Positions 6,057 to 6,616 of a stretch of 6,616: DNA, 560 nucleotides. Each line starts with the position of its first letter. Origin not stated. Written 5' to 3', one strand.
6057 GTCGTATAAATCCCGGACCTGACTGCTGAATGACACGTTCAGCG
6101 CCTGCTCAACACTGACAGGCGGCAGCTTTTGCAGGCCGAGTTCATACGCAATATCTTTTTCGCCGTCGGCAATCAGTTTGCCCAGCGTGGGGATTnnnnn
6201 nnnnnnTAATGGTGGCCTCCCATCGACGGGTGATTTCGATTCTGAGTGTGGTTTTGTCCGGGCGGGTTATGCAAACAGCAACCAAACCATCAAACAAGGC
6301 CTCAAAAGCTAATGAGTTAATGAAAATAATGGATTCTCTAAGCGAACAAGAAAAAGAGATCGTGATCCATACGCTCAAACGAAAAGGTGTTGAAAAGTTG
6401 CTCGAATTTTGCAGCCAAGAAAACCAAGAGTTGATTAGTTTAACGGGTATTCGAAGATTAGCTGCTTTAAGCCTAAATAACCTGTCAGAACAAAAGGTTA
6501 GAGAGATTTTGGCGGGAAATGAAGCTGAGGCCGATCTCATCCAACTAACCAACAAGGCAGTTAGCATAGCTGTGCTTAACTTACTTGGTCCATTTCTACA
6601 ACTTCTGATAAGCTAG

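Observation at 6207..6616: AT-rich orphan gene on the opposite strand replaces the expected upstream baseplate gene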

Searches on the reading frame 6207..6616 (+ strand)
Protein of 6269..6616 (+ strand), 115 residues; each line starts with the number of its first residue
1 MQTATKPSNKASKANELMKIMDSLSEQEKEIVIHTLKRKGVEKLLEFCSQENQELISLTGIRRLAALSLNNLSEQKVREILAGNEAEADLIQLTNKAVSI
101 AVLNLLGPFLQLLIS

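Call 5: search_protein_families(library=pfam, proteins=[window:6269-6613:+, window:6209-6613:+], max_evalue=1)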
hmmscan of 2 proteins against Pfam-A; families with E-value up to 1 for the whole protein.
window:6269-6613:+ (115 aa): 7 families
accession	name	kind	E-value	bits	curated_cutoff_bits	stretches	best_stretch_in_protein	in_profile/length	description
PF23253.1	KH_PARP14_6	-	0.0046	17.4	27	1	26-63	18-53/68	PARP14, sixth type I KH domain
PF21794.3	RAD51D_N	-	0.0092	16.6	27.3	1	30-61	14-45/60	RAD51D, N-terminal domain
PF15208.11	Rab15_effector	-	0.12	12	27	1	6-101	114-216/240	Rab15 effector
PF07037.17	YfeC-like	-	0.14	12.9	22.9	1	4-46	73-115/122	Transcription regulator YfeC-like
PF21120.3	MCM_WH_arc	-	0.17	12.3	26.1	0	24-41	36-53/63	Archaeal MCM, winged-helix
PF00806.25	PUF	-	0.43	10.9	26.3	0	41-56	15-30/35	Pumilio-family RNA binding repeat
PF24952.1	DUF7761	-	0.49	10.9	27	0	5-33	75-103/105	Domain of unknown function (DUF7761)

window:6209-6613:+ (135 aa): 8 families
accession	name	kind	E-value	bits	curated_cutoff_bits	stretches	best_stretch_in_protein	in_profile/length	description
PF23253.1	KH_PARP14_6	-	0.0059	17.1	27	1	46-83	18-53/68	PARP14, sixth type I KH domain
PF21794.3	RAD51D_N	-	0.013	16.1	27.3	1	50-81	14-45/60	RAD51D, N-terminal domain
PF15948.10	DUF4756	-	0.095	13.1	25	1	16-81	78-143/158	Domain of unknown function (DUF4756)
PF07037.17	YfeC-like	-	0.13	12.9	22.9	1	22-66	71-115/122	Transcription regulator YfeC-like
PF15208.11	Rab15_effector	-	0.13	12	27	1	25-121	113-216/240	Rab15 effector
PF08525.16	OapA_N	-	0.17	12.3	20.7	1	5-16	9-20/28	Opacity-associated protein A N-terminal motif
PF24952.1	DUF7761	-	0.19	12.2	27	0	24-53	74-103/105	Domain of unknown function (DUF7761)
PF21120.3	MCM_WH_arc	-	0.25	11.8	26.1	0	44-61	36-53/63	Archaeal MCM, winged-helix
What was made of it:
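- Tried and rejected: Pfam on the ORF alone gave only sub-threshold noise: KH_PARP14_6, RAD51D_N and YfeC-like, all below the gathering scores (call 5).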

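Call 10: search_protein_families(library=pfam, proteins=[L001:7794-8297:+, L002:7990-8442:-], max_evalue=0.1)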
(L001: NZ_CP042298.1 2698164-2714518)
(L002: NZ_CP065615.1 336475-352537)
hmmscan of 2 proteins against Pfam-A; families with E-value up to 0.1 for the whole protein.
L001:7794-8297:+ (168 aa): 6 families
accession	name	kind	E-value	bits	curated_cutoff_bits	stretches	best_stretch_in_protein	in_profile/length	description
PF02316.22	HTH_Tnp_Mu_1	-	1.7e-09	38.6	23.3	1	12-133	2-121/134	Mu DNA-binding domain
PF07037.17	YfeC-like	-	0.0015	19.2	22.9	1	28-114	19-115/122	Transcription regulator YfeC-like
PF23253.1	KH_PARP14_6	-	0.013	16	27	1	94-131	18-53/68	PARP14, sixth type I KH domain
PF24952.1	DUF7761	-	0.04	14.4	27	0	62-103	62-105/105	Domain of unknown function (DUF7761)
PF21794.3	RAD51D_N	-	0.055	14.1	27.3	0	98-129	14-45/60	RAD51D, N-terminal domain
PF23054.1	UBA_N4BP1_C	-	0.063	13.5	27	0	142-163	22-43/47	N4BP1, C-terminal UBA domain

L002:7990-8442:- (150 aa): 1 family
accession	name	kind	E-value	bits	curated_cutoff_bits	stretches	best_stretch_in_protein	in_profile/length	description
PF07409.17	GP46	-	1.4e-31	108.9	28.6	1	29-133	1-100/101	Phage protein GP46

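Call 11: search_protein_families(library=phrogs, proteins=[L001:7794-8297:+, window:6269-6613:+], max_evalue=0.01)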
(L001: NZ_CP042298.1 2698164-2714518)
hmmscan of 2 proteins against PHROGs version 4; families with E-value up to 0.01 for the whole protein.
L001:7794-8297:+ (168 aa): 5 families
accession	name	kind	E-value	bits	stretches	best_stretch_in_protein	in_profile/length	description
phrog_7148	-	transcription regulation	4.3e-63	213.2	1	1-166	3-172/176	transcriptional repressor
phrog_13142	-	unknown function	4.9e-17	63.3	1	3-103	3-99/168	-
phrog_3037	-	transcription regulation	1.2e-13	52.3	1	69-157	88-179/189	transcriptional repressor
phrog_310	-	integration and excision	1.1e-12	48.6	1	2-102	4-109/696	transposase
phrog_14727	-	unknown function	0.00026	20.9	1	5-95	2-94/409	-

window:6269-6613:+ (115 aa): 2 families
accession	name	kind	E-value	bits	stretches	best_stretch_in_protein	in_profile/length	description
phrog_7148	-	transcription regulation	2.4e-30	106.6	1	2-102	71-176/176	transcriptional repressor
phrog_3037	-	transcription regulation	5.7e-13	50.1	1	6-88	93-178/189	transcriptional repressor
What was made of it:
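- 6270..6568 (+): c' : the 3' part of a Mu-like c repressor gene, corresponding to residues about 70-168 of the 168-aa protein. The N-terminal Mu DNA-binding domain and the promoter/operator region are missing. PHROG 7148 'transcriptional repressor' E=2.4e-30, matching profile positions 71-176 (call 11).
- On Mu-type c repressor (Rep) family: PHROG 3037, E=5.7e-13 (call 11).
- Closest known: Bacteriophage Mu / D108 / SfMu c repressor. Same: The window ORF matches the C-terminal two-thirds of the repressor PHROG (call 11).
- Checked: (b) The protein does have a recognisable family: PHROG 7148 'transcriptional repressor', E=2.4e-30 (call 11).
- PHROG 7148 matches at E=2.4e-30 for the window ORF (call 11).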

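Call 15: find_encoding_contigs(protein=window:6269-6616:+, flank=10000, max_places=6)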
Protein window:6269-6616:+ (115 aa): 10 contigs read that carry it; 6 places shown.
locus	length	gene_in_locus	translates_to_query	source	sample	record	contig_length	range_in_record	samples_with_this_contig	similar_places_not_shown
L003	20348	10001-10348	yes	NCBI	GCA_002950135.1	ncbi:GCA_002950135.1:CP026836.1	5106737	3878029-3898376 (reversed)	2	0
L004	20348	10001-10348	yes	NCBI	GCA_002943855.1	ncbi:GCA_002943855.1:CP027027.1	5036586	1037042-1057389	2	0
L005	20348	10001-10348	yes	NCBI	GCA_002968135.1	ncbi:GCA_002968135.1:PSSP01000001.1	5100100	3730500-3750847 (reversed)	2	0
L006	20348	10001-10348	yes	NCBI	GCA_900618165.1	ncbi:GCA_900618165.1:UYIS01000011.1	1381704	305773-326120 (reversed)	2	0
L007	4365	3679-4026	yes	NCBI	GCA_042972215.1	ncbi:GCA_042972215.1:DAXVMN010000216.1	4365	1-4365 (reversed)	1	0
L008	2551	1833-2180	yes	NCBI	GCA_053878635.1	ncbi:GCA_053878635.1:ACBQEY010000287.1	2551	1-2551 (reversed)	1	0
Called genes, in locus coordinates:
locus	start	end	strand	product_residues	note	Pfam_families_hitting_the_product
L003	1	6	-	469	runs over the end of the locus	PF03951:Gln-synt_N, PF00120:Gln-synt_C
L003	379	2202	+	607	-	PF00009:GTP_EFTU, PF01926:MMR_HSR1 (weak), PF22042:EF-G_D2, PF03144:GTP_EFTU_D2, PF00679:EFG_C, PF21018:BipA_C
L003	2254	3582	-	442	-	PF13006:Nterm_IS4, PF01609:DDE_Tnp_1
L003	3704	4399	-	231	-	PF25680:Mom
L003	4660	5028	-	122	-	PF14301:DUF4376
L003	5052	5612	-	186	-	-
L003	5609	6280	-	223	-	-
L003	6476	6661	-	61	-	PF08400:phage_tail_N (weak), PF13620:CarboxypepD_reg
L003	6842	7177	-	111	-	-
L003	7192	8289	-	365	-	PF21446:Gp34_trimer (weak)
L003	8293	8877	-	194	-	PF10076:Phage_Mu_Gp48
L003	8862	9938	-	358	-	PF04865:Baseplate_J, PF26078:Baseplate_J_M, PF26079:Baseplate_J_C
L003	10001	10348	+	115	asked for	-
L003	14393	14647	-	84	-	-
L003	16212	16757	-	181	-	PF00258:Flavodoxin_1 (faint), PF12724:Flavodoxin_5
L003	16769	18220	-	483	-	PF02386:TrkH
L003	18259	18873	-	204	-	PF01205:Impact_N, PF09186:DUF1949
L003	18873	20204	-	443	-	PF21216:PepQ_N, PF00557:Peptidase_M24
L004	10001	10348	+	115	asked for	-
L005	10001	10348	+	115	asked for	-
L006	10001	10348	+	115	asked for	-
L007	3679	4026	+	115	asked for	-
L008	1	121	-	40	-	?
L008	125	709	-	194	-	PF10076:Phage_Mu_Gp48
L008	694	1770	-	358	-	PF04865:Baseplate_J, PF26078:Baseplate_J_M, PF26079:Baseplate_J_C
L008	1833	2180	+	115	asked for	-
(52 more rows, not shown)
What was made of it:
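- Tried and rejected: The junction was instead found by exact-protein look-up in Shigella assemblies (call 15).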

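Call 19: list_cluster_members(proteins=[window:6269-6613:+, L001:7794-8297:+])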
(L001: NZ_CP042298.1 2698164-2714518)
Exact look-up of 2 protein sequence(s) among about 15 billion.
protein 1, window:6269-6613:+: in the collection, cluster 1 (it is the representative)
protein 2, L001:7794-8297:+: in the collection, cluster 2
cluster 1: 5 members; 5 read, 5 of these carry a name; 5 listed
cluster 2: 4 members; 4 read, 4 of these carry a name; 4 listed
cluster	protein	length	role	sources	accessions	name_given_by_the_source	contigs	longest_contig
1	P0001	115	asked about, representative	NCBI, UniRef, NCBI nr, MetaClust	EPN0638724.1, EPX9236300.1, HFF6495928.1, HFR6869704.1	hypothetical protein ACW59E_004444 [Shigella boydii] | hypothetical protein n=1 Tax=Shigella TaxID=620 RepID=UPI0006800B9C | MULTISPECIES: hypothetical protein [Shigella]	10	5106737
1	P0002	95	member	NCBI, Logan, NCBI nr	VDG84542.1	putative regulatory protein [Shigella dysenteriae]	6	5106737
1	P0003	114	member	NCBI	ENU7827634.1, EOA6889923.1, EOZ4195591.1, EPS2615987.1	TPA: hypothetical protein ACGHYB_004814, partial [Shigella dysenteriae]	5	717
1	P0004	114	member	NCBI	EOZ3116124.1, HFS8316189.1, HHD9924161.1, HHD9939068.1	TPA: hypothetical protein ACH2KQ_004710, partial [Shigella dysenteriae]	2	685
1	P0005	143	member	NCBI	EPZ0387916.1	hypothetical protein ACXI20_004695, partial [Shigella dysenteriae]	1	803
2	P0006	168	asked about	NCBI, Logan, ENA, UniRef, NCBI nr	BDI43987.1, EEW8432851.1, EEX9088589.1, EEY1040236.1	DNA-binding protein [Escherichia coli] | DNA-binding protein n=1 Tax=Escherichia TaxID=561 RepID=UPI00063D1E4F | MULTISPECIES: DNA-binding protein [Escherichia]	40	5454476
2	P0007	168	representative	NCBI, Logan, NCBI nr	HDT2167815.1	TPA: DNA-binding protein [Escherichia coli] | DNA-binding protein [Escherichia coli]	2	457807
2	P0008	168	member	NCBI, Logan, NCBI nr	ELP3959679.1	DNA-binding protein [Escherichia coli]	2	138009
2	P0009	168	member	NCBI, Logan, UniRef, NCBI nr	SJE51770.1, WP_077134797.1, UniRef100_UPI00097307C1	putative regulatory protein [Shigella sonnei] | DNA-binding protein n=1 Tax=Shigella sonnei TaxID=624 RepID=UPI00097307C1 | DNA-binding protein [Shigella sonnei]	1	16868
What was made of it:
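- NCBI annotates the ORF as a hypothetical protein, not as a pseudogene (call 19). An in-frame ATG exists at the junction, and the ORF is kept identical in about 10 contigs (calls 15, 19).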

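Call 20: find_homologous_proteins(query=window:6269-6613:+, max_evalue=0.001)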
Query window:6269-6613:+ (115 aa): 7 proteins with E <= 0.001 among 18 candidates.
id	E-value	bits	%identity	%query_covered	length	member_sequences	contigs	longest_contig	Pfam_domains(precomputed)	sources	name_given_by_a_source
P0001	1.1e-61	223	100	100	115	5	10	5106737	-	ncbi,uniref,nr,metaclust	ncbi:hypothetical protein ACW59E_004444 [Shigella boydii]|uniref:hypothetical protein n=1 Tax=Shigel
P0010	1.3e-50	187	98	87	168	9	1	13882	PF02316.23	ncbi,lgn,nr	ncbi:TPA: DNA-binding protein [Shigella sonnei]|nr:DNA-binding protein [Shigella sonnei] EFX4495665.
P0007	3.0e-47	177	94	86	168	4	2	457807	PF02316.23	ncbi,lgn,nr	ncbi:TPA: DNA-binding protein [Escherichia coli]|nr:DNA-binding protein [Escherichia coli]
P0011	6.8e-28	115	65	79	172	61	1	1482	PF02316.23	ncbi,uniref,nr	ncbi:TPA: DNA-binding protein [Escherichia coli]|uniref:DNA-binding protein n=1 Tax=Escherichia coli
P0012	1.9e-23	100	59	74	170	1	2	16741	PF02316.23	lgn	-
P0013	3.6e-22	96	54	79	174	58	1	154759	PF02316.23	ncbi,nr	ncbi:DNA-binding protein [Salmonella enterica subsp. enterica serovar Panama]|nr:DNA-binding protein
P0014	9.4e-20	88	49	82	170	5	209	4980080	PF02316.23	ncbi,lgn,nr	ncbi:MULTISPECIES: DNA-binding protein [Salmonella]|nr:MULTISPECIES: DNA-binding protein [Salmonella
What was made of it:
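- On Mu-type c repressor (Rep) family: 98% identity to P0010 (call 20).
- Checked: It is 98% identical over 87% of its length to a 168-aa Shigella sonnei protein carrying PF02316 (call 20).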

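Call 22: find_encoding_contigs(protein=P0010, flank=10000, max_places=4)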
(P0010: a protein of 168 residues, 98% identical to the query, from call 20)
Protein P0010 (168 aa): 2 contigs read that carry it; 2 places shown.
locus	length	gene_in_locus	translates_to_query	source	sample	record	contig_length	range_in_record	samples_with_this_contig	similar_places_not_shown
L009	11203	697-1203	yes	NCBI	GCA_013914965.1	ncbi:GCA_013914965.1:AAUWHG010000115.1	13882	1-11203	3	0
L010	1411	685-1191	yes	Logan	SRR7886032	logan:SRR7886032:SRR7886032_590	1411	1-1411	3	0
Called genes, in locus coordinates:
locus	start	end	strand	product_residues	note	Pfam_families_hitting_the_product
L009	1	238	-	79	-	PF02316:HTH_Tnp_Mu_1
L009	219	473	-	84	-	PF13693:HTH_35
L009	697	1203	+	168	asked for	PF02316:HTH_Tnp_Mu_1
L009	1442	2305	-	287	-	PF13677:MotB_plug, PF00691:OmpA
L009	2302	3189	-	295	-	PF20560:MotA_N, PF01618:MotA_ExbB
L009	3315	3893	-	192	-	PF05280:FlhC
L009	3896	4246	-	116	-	PF05247:FlhD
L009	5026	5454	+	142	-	PF00582:Usp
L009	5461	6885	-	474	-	PF00982:Glyco_transf_20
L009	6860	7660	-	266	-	PF02358:Trehalose_PPase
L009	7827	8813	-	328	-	PF02653:BPD_transp_2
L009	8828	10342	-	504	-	PF00005:ABC_tran, PF13304:AAA_21 (faint), PF00005:ABC_tran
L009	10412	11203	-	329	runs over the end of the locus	PF00532:Peripla_BP_1, PF13407:Peripla_BP_4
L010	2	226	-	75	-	?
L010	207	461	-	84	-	PF13693:HTH_35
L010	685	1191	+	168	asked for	PF02316:HTH_Tnp_Mu_1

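Call 27: search_dna_similar(query=P0010, collection=phages, mode=protein, max_rows=15, max_evalue=0.001)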
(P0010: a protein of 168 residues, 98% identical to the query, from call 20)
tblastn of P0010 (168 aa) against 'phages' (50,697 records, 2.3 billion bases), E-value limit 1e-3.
Records with a match: 12; places in all: 17; records where one place covers at least 80% of the query: 7.
Best place of each record, by identity: <60% 12.
By first word of the organism name: Escherichia 4; Yersinia 4; Shigella 2; Stx2c-converting 1; Stx1a-converting 1.
By host as written in the record: Yersinia pestis EV76-CN 4; - 3; Shigella flexneri serotype 4a 2; Escherichia coli 2; Escherichia coli C 1.
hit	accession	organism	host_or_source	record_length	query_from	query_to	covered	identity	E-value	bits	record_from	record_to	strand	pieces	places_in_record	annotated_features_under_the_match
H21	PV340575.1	Escherichia phage PhiR68_1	Escherichia coli C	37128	1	131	78%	34.8%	1e-13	73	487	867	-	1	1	repressor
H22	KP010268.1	Shigella phage SfMu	Shigella flexneri serotype 4a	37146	5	153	89%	26.6%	3e-6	52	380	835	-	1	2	c-repressor protein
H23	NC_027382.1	Shigella phage SfMu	Shigella flexneri serotype 4a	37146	5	153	89%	26.6%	3e-6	52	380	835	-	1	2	transcriptional repressor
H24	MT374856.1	Yersinia phage vB_YpM_23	Yersinia pestis EV76-CN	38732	7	150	86%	27.2%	3e-4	45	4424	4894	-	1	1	hypothetical protein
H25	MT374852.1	Yersinia phage vB_YpM_3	Yersinia pestis EV76-CN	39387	7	150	86%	27.2%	3e-4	45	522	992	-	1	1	hypothetical protein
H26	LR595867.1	Escherichia virus Mu_3F6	-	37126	5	155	90%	25.6%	3e-5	49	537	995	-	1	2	Repressor protein CI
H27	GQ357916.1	Escherichia phage D108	Escherichia coli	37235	5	155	90%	25.6%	3e-4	46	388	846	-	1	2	c: Repressor protein CI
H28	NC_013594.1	Escherichia phage D108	Escherichia coli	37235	5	155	90%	25.6%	3e-4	46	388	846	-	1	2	c: transcriptional repressor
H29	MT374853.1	Yersinia phage vB_YpM_5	Yersinia pestis EV76-CN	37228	85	157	43%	43.8%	2e-5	49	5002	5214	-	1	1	hypothetical protein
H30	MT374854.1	Yersinia phage vB_YpM_6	Yersinia pestis EV76-CN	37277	85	157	43%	43.8%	2e-5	49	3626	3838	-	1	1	hypothetical protein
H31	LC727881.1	Stx2c-converting phage Stx2c_JNE082796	-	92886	79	154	45%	39.5%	3e-8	57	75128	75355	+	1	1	region of the inserted Bacteriophage Mu-like phage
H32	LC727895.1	Stx1a-converting phage Stx1_JNE122137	-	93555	79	154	45%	39.5%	3e-8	57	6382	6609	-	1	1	region of the inserted Bacteriophage Mu-like phage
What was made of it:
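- Closest known: Bacteriophage Mu / D108 / SfMu c repressor. Same: They align over about 90% of their length with the annotated c repressors of SfMu, D108 and Mu (call 27).
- Tried and rejected: Only a protein-level search with the full-length homologue reached the SfMu, D108 and Mu repressors (call 27).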

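Call 28: search_solved_structures(query=P0010, max_evalue=1, show_alignments=2)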
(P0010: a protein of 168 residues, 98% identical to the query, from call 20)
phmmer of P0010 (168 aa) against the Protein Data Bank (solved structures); distinct sequences matched with E-value up to 1: 15.
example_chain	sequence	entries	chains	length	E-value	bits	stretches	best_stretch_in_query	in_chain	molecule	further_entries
1g4d_A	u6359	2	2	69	9.3e-06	28.9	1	7-60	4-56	REPRESSOR PROTEIN C | PROTEIN (MU BACTERIOPHAGE C REPRESSOR PROTEIN)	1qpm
1tns_A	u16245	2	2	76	3.3e-05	27.1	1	6-71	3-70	MU-TRANSPOSASE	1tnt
5crv_A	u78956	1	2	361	0.12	15.6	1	6-128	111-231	Tyrosine-protein phosphatase non-receptor type 23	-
5cru_A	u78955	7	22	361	0.12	15.6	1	6-128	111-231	Tyrosine-protein phosphatase non-receptor type 23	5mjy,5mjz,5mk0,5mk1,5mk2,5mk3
3rau_A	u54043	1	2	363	0.13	15.5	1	6-128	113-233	Tyrosine-protein phosphatase non-receptor type 23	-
6tu5_BBB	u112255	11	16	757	0.31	14.3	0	27-96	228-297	RNA-directed RNA polymerase catalytic subunit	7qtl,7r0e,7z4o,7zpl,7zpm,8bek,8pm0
8pnp_B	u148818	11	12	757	0.31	14.3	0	27-96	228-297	RNA-directed RNA polymerase catalytic subunit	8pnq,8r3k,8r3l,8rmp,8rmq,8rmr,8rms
7nha_B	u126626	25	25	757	0.78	13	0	27-96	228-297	RNA-directed RNA polymerase catalytic subunit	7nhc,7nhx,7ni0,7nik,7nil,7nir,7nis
8r1j_B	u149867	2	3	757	0.79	12.9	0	27-96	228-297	RNA-directed RNA polymerase catalytic subunit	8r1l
4lkr_A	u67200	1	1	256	0.79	12.9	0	4-42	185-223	Purine nucleoside phosphorylase DeoD-type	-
6qnw_B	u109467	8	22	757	0.79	12.9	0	27-96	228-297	RNA-directed RNA polymerase catalytic subunit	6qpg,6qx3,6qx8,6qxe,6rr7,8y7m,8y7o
7bpn_A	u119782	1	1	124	0.81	12.9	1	74-143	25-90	NF7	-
7lvm_A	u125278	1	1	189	0.88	12.8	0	30-126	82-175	Caspase-8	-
4zbw_A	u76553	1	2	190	0.89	12.8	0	30-126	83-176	Caspase-8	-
6qpf_B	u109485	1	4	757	0.89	12.8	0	27-96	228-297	RNA-directed RNA polymerase catalytic subunit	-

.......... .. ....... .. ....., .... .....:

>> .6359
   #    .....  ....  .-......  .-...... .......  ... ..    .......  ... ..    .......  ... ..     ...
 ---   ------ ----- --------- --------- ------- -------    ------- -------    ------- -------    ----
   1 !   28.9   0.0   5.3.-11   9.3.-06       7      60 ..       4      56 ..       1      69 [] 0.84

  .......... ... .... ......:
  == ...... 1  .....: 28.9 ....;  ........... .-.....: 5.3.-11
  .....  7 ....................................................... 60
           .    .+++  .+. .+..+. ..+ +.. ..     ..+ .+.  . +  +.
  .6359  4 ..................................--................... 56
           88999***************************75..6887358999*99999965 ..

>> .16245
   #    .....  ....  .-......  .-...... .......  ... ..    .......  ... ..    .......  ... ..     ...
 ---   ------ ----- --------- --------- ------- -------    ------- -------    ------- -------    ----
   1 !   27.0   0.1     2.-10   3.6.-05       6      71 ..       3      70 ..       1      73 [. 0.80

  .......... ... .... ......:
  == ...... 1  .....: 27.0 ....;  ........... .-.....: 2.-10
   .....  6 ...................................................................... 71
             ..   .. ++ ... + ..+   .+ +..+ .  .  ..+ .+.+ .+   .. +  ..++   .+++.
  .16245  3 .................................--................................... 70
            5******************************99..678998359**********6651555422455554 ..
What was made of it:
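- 6270..6568 (+): Full-length homologues carry PF02316 and match the Mu c repressor structures 1G4D/1QPM at residues 7-60 (calls 10, 20, 28).
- On Mu-type c repressor (Rep) family: Intact homologues have the domain (calls 10, 20, 28).
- Closest known: Bacteriophage Mu / D108 / SfMu c repressor. Same: The full-length homologues (168 aa) have the Mu-type winged-helix DNA-binding domain: PF02316, and a match to PDB 1G4D/1QPM (calls 10, 28).
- Full-length homologues carry PF02316 (call 10) and match the Mu c repressor DNA-binding domain 1G4D/1QPM at E=9.3e-6 (call 28). tblastn matches the annotated c repressors of SfMu, D108 and Mu at positions about 380-1000 of those phage genomes (call 27).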

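Call 39: search_protein_families(library=padloc, proteins=[window:6269-6613:+, window:6209-6613:+], max_evalue=0.1)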
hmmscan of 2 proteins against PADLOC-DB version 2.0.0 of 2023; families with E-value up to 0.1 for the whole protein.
window:6269-6613:+ (115 aa): 0 families

window:6209-6613:+ (135 aa): 1 family
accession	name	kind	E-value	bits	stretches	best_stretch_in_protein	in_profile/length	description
PDLC01765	Cas3c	-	0.017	12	1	7-76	314-381/612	-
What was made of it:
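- On Prophage moron / anti-phage defence cargo: The 135-aa reading has only a weak match to Cas3c (E=0.017, 12 bits), taken as chance (call 39).
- PADLOC gives nothing for the 115-aa ORF and only a weak Cas3c match (E=0.017, 12 bits) for the 135-aa reading (call 39). PADLOC gives nothing for the 115-aa ORF and only a weak, probably chance Cas3c match (E=0.017) for the 135-aa reading (call 39).
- Tried and rejected: PADLOC gave nothing for the 115-aa ORF and one weak, probably chance Cas3c match (E=0.017) for the 135-aa reading (call 39).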
